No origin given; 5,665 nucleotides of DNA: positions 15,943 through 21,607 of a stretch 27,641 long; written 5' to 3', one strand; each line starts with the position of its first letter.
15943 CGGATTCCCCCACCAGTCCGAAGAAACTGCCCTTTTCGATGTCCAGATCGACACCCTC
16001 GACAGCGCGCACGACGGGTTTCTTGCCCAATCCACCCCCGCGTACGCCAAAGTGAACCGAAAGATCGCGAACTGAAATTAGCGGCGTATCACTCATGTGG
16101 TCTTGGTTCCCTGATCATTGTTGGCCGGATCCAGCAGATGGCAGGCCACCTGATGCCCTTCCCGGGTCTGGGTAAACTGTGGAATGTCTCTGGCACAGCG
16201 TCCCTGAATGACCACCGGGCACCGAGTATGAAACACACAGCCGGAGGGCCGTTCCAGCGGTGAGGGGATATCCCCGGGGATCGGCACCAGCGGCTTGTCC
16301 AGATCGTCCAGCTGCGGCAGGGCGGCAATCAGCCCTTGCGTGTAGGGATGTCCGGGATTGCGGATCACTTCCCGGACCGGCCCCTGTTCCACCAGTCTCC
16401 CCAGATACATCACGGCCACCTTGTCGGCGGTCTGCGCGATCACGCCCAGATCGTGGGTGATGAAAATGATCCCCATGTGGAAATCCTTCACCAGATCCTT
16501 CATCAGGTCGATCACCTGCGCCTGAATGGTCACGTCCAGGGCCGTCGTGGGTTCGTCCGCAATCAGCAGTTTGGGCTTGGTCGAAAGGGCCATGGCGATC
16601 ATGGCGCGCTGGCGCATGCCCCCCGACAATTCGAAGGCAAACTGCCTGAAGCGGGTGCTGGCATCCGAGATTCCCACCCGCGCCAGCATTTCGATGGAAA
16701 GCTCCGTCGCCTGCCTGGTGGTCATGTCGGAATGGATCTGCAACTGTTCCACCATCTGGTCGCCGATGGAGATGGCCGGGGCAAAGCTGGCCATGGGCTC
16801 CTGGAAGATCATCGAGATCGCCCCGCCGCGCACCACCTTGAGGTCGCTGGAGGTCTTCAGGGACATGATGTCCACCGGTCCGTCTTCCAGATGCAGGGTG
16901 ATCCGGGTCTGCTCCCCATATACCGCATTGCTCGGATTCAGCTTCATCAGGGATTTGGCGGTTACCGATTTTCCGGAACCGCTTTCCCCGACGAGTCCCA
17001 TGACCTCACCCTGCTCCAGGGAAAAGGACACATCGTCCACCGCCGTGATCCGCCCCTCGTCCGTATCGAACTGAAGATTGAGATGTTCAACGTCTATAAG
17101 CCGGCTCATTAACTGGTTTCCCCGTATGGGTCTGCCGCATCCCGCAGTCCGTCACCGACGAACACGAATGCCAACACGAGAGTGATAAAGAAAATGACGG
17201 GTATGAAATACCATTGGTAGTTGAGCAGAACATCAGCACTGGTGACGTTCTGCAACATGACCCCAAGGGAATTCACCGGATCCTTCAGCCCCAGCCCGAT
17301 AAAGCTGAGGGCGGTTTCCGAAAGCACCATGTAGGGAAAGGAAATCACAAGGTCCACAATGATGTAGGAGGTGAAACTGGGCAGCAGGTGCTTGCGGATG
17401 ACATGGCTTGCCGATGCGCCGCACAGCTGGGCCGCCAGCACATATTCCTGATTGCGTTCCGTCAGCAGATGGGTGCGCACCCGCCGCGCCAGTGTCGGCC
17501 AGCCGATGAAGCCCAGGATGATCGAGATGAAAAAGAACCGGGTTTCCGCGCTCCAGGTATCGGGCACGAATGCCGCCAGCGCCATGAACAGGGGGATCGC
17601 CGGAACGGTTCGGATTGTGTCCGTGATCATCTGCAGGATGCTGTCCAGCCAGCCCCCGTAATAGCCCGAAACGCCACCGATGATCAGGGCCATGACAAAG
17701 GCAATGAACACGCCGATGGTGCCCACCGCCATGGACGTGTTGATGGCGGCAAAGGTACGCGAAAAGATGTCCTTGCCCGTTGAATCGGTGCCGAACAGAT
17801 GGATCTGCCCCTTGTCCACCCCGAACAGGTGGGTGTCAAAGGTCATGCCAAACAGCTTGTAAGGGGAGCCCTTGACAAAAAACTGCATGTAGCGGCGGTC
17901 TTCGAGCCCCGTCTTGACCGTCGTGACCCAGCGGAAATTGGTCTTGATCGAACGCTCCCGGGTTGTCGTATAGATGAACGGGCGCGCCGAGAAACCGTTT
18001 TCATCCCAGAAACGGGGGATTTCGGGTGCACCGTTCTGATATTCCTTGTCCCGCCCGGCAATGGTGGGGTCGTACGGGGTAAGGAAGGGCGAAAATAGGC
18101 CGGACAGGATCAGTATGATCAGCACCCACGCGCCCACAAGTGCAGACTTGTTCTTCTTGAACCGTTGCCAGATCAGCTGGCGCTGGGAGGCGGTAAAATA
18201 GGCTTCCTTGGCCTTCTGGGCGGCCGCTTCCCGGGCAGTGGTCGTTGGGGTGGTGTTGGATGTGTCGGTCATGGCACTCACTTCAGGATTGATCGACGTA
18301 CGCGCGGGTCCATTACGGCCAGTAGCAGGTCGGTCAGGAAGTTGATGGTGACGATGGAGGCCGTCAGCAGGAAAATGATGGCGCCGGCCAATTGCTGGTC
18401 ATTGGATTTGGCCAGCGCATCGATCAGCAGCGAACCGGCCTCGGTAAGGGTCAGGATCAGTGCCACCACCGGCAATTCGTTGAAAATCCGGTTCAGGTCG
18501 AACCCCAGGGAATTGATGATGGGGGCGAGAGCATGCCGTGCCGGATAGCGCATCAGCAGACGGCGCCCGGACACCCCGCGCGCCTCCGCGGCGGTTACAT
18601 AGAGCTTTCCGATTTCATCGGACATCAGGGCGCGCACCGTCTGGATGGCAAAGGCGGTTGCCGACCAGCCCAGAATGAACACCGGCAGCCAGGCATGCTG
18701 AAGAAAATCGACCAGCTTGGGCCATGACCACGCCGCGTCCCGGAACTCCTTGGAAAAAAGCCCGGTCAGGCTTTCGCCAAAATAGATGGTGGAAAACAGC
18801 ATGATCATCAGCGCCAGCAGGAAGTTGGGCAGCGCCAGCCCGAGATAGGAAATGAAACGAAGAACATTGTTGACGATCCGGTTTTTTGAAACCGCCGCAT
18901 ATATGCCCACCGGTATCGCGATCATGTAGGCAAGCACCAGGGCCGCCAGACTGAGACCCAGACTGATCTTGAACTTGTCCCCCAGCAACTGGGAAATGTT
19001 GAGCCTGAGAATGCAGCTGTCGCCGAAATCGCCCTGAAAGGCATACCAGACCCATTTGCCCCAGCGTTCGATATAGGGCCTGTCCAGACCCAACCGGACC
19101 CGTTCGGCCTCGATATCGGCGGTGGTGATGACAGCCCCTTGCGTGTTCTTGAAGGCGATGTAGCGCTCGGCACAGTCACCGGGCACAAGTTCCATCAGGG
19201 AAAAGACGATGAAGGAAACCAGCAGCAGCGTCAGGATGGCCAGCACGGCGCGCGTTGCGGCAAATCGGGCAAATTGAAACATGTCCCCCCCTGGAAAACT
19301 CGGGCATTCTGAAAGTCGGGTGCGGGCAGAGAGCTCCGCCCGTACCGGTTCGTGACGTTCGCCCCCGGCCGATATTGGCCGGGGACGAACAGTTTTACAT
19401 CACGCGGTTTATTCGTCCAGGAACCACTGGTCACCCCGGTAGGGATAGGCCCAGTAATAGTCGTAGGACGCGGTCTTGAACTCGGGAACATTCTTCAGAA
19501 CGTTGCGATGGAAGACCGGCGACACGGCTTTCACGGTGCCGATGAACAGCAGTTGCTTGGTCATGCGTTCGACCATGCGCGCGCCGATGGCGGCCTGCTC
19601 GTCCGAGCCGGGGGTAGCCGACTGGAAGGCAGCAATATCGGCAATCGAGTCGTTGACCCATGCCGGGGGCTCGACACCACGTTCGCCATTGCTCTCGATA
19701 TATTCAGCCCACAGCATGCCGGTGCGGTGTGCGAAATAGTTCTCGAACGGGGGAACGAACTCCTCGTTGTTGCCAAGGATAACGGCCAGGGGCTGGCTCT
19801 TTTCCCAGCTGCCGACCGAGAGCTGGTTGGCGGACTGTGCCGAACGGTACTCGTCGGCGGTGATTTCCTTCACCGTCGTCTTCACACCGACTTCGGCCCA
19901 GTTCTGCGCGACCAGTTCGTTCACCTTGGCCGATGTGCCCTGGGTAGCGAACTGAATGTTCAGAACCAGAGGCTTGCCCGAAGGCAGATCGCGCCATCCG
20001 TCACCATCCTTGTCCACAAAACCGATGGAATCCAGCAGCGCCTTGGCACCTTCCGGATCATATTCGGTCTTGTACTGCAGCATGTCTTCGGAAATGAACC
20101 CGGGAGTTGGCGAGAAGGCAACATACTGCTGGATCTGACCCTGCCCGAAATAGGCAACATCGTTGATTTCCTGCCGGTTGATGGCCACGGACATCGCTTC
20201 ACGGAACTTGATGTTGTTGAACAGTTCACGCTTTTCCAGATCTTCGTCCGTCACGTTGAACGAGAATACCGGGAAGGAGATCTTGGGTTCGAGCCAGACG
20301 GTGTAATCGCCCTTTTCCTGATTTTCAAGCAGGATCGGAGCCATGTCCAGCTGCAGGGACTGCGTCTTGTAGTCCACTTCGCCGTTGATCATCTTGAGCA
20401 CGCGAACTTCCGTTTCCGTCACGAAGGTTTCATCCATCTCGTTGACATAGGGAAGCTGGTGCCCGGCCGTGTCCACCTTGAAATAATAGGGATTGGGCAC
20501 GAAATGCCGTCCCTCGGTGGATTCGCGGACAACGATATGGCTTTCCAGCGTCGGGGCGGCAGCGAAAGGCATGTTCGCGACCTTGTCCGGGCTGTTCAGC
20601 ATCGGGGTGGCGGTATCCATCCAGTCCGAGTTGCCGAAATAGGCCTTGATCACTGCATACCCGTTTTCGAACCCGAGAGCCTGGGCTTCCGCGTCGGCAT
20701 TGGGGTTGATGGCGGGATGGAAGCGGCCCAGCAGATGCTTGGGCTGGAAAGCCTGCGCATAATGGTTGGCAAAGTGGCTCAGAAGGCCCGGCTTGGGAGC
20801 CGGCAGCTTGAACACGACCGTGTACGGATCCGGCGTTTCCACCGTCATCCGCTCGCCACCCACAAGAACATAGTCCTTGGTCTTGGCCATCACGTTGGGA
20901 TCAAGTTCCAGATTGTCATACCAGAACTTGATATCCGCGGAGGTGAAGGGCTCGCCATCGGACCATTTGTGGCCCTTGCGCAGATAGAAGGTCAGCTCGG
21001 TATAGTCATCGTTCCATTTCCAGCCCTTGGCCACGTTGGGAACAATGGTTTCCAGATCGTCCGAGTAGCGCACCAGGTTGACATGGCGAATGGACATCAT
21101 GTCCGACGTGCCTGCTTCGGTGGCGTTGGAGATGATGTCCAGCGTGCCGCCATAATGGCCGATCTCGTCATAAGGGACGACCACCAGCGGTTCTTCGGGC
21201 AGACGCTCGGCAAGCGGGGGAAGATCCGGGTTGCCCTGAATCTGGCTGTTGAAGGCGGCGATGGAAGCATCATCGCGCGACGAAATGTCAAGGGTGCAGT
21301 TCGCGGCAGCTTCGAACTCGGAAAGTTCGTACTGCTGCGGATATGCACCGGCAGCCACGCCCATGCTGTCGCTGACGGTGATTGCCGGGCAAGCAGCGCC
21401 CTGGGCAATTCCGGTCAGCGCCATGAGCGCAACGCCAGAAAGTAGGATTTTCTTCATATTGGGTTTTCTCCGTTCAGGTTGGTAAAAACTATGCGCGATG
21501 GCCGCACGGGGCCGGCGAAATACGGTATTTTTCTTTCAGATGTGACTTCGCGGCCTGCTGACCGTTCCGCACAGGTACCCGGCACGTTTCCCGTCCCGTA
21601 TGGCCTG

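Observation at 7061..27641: Candidate super-locus for scavenging 2-AEP and phosphoethanolamine esters (phosphonolipid/phospholipid or glycan head groups)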

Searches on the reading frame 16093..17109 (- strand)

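Call 3: search_protein_families(library=pfam, proteins=[window:16093-17109:-])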
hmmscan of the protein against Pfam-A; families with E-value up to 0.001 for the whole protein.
window:16093-17109:- (338 aa): 4 families
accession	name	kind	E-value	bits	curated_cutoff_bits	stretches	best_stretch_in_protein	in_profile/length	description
PF00005.33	ABC_tran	-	5.4e-25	89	25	1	25-189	2-137/137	ABC transporter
PF08352.17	oligo_HPY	-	5.2e-18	65.6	27.1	1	240-301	1-62/65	Oligopeptide/dipeptide transporter, C-terminal region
PF13304.12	AAA_21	-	2.5e-05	24.9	27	1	158-224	235-303/304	AAA domain, putative AbiEii toxin, Type IV TA system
PF02463.25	SMC_N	-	0.00019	21.4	40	1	35-232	25-210/220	RecF/RecN/SMC N terminal domain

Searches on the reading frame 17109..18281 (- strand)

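Call 3: search_protein_families(library=pfam, proteins=[window:17109-18281:-])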
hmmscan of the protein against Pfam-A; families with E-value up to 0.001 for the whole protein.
window:17109-18281:- (390 aa): 2 families
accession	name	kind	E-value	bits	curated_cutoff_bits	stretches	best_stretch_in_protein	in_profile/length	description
PF00528.27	BPD_transp_1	-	3.5e-26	92.5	26.4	1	199-385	2-180/184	Binding-protein-dependent transport system inner membrane component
PF12911.12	OppC_N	-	1.7e-15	57.1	23.9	1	32-82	1-49/53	N-terminal TM domain of oligopeptide transport permease C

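Call 8: search_protein_families(library=ncbifam, proteins=[window:17109-18281:-])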
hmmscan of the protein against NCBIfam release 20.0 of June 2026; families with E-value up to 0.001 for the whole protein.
window:17109-18281:- (390 aa): 19 families
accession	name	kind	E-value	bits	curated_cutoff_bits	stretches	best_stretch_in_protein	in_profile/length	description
NF045476.1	Opp4C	equivalog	1.1e-70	238.1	350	2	158-385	54-277/278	oligopeptide ABC transporter permease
NF045475.1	Opp3C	equivalog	3.1e-54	184.3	450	1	23-385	13-325/328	oligopeptide ABC transporter permease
NF011662.0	PRK15082.1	equivalog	2.9e-44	151.7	484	2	148-385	68-298/303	glutathione ABC transporter permease GsiD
NF045473.1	Opp1C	equivalog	2.9e-44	151.5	350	1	160-385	47-265/267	nickel/cobalt ABC transporter permease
TIGR02790.1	nickel_nikC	equivalog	9.3e-43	146.7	358.45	1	159-382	40-256/258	nickel ABC transporter permease subunit NikC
NF045474.1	Opp2C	equivalog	1.1e-42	146.3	300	1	160-383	19-235/236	nickel transporter permease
NF008160.0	PRK10913.1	equivalog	1.1e-40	140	483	2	160-385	78-296/300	dipeptide ABC transporter permease DppC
NF007738.0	PRK10417.1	equivalog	5.3e-40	137.7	335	1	159-386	50-270/277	nickel ABC transporter permease subunit NikC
NF007376.0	PRK09881.1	equivalog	1e-38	133.1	434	1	160-386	73-292/298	D,D-dipeptide ABC transporter permease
NF043080.1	MMSYN1_0166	equivalog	1e-37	129.7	370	1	160-385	82-303/307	oligopeptide ABC transporter permease OppC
NF011935.0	PRK15406.1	equivalog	1.1e-37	130.4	433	1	158-385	79-299/302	oligopeptide ABC transporter permease OppC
NF047573.1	opine_perm_CntC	exception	1e-32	113.6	440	1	160-385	51-269/271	staphylopine uptake ABC transporter permease subunit CntC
NF011691.0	PRK15111.1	equivalog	4.5e-28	98.7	379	1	160-382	74-290/296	putrescine export ABC transporter permease SapC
NF011596.0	PRK15021.1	subfamily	7.6e-24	84.4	439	1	35-385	9-337/341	microcin C ABC transporter permease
NF045470.1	Opp2B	equivalog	2e-07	30.5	350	1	168-317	79-237/300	nickel ABC transporter permease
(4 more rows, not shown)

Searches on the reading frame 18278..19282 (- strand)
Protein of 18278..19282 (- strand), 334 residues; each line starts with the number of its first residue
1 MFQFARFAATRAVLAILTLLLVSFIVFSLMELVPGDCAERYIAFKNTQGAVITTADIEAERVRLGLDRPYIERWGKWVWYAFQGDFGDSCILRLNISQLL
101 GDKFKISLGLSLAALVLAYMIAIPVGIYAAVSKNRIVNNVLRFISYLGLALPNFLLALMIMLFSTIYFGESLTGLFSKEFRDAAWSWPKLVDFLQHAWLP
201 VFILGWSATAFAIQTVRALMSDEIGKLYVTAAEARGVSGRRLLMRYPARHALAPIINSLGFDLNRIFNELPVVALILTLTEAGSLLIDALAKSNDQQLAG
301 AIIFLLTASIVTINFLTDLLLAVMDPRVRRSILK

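Call 4: search_protein_families(library=pfam, proteins=[window:18278-19282:-])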
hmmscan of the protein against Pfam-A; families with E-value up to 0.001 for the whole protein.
window:18278-19282:- (334 aa): 2 families
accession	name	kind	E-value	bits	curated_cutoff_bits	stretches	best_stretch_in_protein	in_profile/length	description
PF00528.27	BPD_transp_1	-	1.7e-27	96.8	26.4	1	122-330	1-184/184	Binding-protein-dependent transport system inner membrane component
PF19300.4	BPD_transp_1_N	-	9e-06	26.3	23.8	1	6-84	3-75/114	Binding-prot-dependent transport system membrane comp, N-term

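Call 8: search_protein_families(library=ncbifam, proteins=[window:18278-19282:-])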
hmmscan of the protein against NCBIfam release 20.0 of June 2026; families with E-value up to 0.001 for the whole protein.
window:18278-19282:- (334 aa): 14 families
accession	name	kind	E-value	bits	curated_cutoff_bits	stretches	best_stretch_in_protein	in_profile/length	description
NF045470.1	Opp2B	equivalog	2e-55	188.1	350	1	12-329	2-300/300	nickel ABC transporter permease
NF045472.1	Opp4B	equivalog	2e-52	178.5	450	1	7-329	4-319/319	oligopeptide ABC transporter permease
NF045469.1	Opp1B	equivalog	1.9e-46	159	380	1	6-329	3-307/307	nickel/cobalt ABC transporter permease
TIGR02789.1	nickel_nikB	equivalog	3.2e-44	151.6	447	1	7-330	4-308/314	nickel ABC transporter permease subunit NikB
NF007677.0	PRK10352.1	equivalog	4.5e-38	131.1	433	1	6-331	3-309/314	nickel ABC transporter permease subunit NikB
NF045471.1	Opp3B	equivalog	1.2e-32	113.6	480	1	5-329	2-303/308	oligopeptide ABC transporter permease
NF011661.0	PRK15081.1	equivalog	2.1e-32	112.9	463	1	10-329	7-304/306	glutathione ABC transporter permease GsiC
NF008161.0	PRK10914.1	equivalog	1.1e-30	106.9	590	1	7-330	4-337/339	dipeptide ABC transporter permease DppB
NF011690.0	PRK15110.1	equivalog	3.4e-28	99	432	1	72-326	42-311/321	putrescine export ABC transporter permease SapB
NF011712.0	PRK15133.1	subfamily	2e-27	96.1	445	1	61-328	90-359/364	microcin C ABC transporter permease YejB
NF007008.0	PRK09471.1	equivalog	3.5e-25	89.1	388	1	6-329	3-305/306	oligopeptide ABC transporter permease OppB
NF043081.1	MMSYN1_0165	equivalog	7.9e-21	74.5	350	1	90-329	161-385/388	oligopeptide ABC transporter permease OppB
NF045474.1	Opp2C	equivalog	1.6e-07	31.1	300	1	105-161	40-95/236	nickel transporter permease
TIGR02790.1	nickel_nikC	equivalog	0.00013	21.7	358.45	1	87-161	45-117/258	nickel ABC transporter permease subunit NikC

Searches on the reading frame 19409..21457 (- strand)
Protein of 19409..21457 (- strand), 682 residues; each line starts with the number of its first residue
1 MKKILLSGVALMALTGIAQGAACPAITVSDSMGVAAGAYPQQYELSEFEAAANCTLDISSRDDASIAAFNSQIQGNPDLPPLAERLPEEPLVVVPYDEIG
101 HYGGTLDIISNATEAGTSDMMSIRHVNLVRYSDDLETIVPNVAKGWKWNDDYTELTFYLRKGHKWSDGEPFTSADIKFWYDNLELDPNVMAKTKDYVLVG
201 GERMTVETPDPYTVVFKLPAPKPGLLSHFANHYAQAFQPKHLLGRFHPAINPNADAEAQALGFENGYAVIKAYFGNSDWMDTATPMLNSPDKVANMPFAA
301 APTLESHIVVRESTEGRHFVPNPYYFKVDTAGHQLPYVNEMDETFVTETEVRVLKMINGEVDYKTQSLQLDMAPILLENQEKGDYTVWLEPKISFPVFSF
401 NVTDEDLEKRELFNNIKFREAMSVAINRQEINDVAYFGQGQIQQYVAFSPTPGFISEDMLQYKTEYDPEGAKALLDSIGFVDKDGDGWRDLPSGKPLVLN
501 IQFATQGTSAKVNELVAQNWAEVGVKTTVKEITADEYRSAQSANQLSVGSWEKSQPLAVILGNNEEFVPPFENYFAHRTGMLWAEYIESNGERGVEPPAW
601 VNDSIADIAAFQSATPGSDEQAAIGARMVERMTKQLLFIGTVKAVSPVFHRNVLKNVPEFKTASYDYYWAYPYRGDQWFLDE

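Call 4: search_protein_families(library=pfam, proteins=[window:19409-21457:-])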
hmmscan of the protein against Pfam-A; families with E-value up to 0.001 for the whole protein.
window:19409-21457:- (682 aa): 1 family
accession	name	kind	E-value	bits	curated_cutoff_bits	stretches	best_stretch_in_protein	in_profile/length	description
PF00496.27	SBP_bac_5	-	8.3e-56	190.1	32.4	1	137-547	1-340/368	Bacterial extracellular solute-binding proteins, family 5 Middle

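Call 7: search_protein_families(library=ncbifam, proteins=[window:19409-21457:-])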
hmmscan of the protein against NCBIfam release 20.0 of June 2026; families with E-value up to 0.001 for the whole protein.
window:19409-21457:- (682 aa): 10 families
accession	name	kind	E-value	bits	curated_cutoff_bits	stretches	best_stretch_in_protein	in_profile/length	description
NF045467.1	Opp4A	equivalog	1.8e-33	115.6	650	2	381-531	276-432/556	oligopeptide ABC transporter substrate-binding protein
TIGR02294.1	nickel_nikA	equivalog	2e-21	76.1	393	2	335-542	191-389/501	nickel ABC transporter substrate-binding protein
TIGR04028.1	SBP_KPN_01854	hypoth_equivalog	2.6e-20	72.5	468.5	2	410-533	264-383/509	TIGR04028 family ABC transporter substrate-binding protein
NF043070.1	DppA_dipep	equivalog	2.1e-14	53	1005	1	397-538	294-418/535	dipeptide ABC transporter periplasmic-binding protein DppA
NF047575.1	opine_bind_CntA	exception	1.7e-12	46.7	800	2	381-533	268-413/535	staphylopine-dependent metal ABC transporter substrate-binding lipoprotein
NF045468.1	Opp5A_nikA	equivalog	1.1e-09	37.3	600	1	340-542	192-379/488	nickel ABC transporter substrate-binding protein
NF011942.0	PRK15413.1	equivalog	2.1e-09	36.6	594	1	346-536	223-387/512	glutathione ABC transporter substrate-binding protein GsiB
NF011684.0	PRK15104.1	equivalog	1.3e-07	30.8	947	1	135-197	79-139/543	oligopeptide ABC transporter substrate-binding protein OppA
NF011689.0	PRK15109.1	equivalog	1.4e-06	27.3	560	1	390-551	292-437/547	ABC transporter substrate-binding protein SapA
NF007287.0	PRK09755.1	equivalog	0.00011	21.2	1098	1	104-188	44-125/535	ABC transporter substrate-binding protein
